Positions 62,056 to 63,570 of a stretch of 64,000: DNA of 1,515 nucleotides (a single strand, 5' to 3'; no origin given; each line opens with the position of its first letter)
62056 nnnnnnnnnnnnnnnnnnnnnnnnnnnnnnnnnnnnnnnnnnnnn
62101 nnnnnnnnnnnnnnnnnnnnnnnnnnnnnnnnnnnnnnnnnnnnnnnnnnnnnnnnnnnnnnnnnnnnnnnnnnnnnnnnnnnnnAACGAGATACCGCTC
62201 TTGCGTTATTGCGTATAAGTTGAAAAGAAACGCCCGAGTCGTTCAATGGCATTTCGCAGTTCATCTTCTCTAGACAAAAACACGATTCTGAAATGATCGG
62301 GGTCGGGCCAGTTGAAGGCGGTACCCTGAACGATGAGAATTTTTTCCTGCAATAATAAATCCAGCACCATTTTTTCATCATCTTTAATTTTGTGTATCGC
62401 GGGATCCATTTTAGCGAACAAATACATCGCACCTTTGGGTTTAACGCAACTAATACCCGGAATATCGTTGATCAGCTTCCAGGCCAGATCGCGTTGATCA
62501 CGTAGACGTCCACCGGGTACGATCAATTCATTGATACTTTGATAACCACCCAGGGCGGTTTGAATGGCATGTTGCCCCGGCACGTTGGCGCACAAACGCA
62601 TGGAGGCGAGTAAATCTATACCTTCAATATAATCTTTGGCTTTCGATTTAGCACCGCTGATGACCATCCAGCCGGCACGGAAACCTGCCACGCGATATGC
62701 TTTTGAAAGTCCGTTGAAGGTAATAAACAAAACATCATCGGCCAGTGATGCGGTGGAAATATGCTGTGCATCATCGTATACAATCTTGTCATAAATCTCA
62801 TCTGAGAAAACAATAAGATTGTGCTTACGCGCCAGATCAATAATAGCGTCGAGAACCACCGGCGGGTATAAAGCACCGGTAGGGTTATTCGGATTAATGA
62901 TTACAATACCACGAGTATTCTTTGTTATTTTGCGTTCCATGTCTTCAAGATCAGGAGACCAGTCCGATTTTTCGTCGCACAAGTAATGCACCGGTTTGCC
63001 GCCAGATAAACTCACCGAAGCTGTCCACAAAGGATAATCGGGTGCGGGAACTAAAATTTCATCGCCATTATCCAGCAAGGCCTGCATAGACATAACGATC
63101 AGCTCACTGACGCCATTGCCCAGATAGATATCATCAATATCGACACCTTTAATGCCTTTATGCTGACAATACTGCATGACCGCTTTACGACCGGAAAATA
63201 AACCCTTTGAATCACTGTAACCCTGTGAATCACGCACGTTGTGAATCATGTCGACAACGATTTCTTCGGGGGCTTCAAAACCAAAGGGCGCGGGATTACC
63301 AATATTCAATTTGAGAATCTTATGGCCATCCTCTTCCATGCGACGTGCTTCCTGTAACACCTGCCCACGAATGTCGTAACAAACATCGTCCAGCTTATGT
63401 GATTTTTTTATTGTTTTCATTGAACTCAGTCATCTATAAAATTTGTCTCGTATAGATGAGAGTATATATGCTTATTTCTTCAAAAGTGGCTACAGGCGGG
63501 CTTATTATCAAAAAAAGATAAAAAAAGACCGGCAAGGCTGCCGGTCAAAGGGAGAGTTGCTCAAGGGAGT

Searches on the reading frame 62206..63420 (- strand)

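Call 82: search_protein_families(library=pfam, proteins=[window:62206-63420:-], max_evalue=0.00001)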
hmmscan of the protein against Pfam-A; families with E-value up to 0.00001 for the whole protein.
window:62206-63420:- (404 aa): 2 families
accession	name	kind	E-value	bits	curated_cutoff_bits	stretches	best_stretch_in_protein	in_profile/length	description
PF00155.27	Aminotran_1_2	-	6.2e-56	190.6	19.7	1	34-395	2-361/361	Aminotransferase class I and II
PF01041.23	DegT_DnrJ_EryC1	-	8.6e-07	28.9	19.8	1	109-207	53-145/360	DegT/DnrJ/EryC1/StrS aminotransferase family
